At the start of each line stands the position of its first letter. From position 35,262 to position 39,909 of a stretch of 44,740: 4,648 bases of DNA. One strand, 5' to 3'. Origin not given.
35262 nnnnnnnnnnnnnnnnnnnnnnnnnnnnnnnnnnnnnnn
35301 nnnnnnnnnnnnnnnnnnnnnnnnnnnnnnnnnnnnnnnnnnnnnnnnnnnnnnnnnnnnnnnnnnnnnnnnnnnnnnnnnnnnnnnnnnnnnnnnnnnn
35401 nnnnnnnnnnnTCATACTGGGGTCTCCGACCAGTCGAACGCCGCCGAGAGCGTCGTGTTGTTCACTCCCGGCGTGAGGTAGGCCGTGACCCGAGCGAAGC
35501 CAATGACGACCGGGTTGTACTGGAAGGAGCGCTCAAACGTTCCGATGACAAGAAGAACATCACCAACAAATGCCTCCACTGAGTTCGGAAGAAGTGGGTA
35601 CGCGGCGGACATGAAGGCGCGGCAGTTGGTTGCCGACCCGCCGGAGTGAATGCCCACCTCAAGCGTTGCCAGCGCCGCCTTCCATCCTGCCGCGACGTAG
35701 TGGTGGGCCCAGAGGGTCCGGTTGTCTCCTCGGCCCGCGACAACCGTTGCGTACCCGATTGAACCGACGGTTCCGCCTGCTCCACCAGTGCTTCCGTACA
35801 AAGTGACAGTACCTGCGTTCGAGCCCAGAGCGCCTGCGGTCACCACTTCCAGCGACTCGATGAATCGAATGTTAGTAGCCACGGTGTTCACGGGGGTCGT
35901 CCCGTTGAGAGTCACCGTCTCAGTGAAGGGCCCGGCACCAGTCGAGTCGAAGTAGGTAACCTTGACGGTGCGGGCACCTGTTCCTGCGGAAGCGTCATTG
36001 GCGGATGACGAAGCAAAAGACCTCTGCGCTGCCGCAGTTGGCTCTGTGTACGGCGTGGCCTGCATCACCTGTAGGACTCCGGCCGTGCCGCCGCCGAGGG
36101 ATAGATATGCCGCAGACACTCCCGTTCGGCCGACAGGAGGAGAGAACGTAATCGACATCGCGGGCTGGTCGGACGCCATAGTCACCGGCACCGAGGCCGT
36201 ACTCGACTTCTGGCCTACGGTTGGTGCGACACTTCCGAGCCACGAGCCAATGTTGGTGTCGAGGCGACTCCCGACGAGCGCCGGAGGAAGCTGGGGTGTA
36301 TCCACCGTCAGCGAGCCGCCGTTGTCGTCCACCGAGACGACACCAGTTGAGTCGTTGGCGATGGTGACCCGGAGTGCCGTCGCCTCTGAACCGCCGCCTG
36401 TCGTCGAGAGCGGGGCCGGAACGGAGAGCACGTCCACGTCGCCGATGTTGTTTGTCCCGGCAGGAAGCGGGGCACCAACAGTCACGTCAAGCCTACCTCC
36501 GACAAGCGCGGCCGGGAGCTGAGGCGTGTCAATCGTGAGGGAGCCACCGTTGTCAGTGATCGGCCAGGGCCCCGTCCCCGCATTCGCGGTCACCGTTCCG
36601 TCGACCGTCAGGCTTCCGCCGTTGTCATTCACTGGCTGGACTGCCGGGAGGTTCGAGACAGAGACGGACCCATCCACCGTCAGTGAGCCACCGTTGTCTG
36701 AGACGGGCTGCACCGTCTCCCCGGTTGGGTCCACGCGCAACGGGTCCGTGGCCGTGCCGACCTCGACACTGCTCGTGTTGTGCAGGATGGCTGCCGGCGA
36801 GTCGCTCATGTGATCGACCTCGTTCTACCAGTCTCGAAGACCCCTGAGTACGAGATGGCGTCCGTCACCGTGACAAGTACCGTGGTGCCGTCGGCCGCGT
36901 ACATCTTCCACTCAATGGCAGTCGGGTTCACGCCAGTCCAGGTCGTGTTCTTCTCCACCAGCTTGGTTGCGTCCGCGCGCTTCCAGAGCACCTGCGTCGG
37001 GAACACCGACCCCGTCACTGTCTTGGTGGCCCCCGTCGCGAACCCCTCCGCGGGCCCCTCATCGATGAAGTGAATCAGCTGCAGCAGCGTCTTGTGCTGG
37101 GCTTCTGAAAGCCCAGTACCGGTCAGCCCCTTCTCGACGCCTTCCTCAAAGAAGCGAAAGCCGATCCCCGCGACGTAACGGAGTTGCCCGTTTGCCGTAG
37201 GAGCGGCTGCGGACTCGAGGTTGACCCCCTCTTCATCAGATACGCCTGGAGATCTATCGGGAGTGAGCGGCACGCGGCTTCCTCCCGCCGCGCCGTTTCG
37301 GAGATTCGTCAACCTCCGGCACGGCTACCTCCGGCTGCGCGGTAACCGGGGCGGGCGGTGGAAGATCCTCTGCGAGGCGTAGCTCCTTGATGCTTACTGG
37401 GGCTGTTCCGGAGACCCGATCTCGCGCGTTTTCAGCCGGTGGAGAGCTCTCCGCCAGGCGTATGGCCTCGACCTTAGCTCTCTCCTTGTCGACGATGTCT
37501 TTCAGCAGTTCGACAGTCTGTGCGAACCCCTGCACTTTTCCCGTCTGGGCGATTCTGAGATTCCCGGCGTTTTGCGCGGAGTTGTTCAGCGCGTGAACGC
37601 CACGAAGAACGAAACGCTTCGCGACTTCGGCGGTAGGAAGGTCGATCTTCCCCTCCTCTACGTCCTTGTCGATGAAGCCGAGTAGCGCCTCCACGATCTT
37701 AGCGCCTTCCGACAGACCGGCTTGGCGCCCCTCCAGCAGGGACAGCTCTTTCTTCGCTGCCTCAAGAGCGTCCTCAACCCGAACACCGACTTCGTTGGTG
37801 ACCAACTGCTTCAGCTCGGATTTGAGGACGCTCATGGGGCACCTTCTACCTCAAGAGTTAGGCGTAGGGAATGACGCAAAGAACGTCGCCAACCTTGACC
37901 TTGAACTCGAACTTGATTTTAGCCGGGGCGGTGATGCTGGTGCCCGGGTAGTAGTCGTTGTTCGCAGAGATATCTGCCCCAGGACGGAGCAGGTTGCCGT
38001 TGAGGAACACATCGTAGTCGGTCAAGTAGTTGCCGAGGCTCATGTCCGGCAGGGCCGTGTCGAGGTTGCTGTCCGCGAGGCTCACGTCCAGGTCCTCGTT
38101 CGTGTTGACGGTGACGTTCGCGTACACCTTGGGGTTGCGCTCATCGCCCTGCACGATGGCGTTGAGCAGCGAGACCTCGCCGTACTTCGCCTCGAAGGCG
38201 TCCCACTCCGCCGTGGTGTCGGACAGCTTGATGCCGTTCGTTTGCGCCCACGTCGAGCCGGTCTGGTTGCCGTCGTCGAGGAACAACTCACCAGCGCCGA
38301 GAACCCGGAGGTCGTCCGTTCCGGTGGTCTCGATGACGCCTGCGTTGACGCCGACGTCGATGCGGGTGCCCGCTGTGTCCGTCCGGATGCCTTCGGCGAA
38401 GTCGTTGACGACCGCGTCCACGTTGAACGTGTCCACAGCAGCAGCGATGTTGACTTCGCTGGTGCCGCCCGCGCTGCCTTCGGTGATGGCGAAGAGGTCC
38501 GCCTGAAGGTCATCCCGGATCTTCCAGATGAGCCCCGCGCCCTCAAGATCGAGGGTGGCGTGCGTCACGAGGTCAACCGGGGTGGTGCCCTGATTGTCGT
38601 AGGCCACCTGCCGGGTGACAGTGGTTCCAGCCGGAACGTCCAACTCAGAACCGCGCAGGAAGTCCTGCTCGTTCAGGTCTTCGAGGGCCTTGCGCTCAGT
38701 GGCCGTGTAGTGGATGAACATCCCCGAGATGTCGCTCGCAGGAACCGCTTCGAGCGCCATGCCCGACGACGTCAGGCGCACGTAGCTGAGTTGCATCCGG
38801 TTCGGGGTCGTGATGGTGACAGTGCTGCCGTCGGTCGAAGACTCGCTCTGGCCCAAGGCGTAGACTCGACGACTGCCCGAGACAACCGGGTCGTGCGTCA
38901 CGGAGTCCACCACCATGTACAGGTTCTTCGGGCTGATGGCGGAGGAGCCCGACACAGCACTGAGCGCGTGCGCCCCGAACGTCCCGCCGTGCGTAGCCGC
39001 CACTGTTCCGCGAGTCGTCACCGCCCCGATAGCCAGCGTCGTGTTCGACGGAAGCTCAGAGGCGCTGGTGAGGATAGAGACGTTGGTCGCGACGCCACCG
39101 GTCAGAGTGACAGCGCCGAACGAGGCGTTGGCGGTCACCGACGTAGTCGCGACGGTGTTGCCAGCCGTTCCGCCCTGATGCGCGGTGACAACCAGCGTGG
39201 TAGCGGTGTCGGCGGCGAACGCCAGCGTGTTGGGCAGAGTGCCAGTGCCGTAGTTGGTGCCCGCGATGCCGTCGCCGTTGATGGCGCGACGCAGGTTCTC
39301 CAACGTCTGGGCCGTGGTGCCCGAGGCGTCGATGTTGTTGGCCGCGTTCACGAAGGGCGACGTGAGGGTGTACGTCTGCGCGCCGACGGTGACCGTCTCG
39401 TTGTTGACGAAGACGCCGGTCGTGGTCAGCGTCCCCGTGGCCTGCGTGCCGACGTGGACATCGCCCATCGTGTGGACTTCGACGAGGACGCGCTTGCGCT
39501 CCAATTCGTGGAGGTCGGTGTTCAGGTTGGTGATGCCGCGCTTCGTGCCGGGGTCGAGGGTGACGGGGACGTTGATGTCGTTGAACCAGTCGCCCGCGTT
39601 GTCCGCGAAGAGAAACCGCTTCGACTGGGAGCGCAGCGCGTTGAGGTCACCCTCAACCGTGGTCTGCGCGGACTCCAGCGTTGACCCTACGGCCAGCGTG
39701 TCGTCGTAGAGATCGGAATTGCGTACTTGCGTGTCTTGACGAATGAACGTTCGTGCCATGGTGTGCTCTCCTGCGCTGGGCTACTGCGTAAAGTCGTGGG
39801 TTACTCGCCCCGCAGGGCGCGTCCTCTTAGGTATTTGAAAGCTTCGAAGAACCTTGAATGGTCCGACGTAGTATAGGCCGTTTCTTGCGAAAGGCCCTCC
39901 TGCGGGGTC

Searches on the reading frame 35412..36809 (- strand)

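Call 14: search_protein_families(library=phrogs, proteins=[window:35412-36809:-])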
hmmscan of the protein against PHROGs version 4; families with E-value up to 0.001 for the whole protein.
window:35412-36809:- (465 aa): 1 family
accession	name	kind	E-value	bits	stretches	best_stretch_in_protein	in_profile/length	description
phrog_8454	-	unknown function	0.00014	22.7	0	19-46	1-28/70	-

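Call 19: search_protein_families(library=pfam, proteins=[window:35412-36809:-], max_evalue=0.01)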
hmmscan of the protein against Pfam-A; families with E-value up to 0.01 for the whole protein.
window:35412-36809:- (465 aa): 0 families

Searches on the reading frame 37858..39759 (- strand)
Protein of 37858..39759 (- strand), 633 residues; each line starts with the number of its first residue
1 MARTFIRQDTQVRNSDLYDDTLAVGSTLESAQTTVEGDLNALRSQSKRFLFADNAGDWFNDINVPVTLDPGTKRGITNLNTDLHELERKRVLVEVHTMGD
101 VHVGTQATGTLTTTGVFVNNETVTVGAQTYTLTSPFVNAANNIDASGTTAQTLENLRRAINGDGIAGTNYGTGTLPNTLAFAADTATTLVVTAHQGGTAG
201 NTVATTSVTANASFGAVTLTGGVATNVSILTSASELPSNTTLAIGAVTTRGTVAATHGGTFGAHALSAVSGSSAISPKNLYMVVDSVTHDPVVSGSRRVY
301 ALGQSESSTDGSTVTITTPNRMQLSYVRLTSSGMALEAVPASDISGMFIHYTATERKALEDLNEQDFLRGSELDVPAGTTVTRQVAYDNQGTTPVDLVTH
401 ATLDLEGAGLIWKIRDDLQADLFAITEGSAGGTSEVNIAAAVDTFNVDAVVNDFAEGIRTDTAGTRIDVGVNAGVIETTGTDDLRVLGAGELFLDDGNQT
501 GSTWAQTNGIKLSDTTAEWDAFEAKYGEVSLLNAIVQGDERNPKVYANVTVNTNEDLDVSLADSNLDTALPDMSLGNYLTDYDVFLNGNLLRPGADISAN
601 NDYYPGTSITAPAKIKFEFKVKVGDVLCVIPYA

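Call 14: search_protein_families(library=phrogs, proteins=[window:37858-39759:-])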
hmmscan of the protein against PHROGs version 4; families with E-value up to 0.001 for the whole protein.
window:37858-39759:- (633 aa): 0 families

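Call 19: search_protein_families(library=pfam, proteins=[window:37858-39759:-], max_evalue=0.01)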
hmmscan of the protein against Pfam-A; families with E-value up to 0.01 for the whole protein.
window:37858-39759:- (633 aa): 0 families

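Call 36: search_dna_similar(query=window:37858-39759:-, collection=phages, mode=protein, max_rows=12)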
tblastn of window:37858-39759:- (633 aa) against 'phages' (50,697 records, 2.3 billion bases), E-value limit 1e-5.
No match.
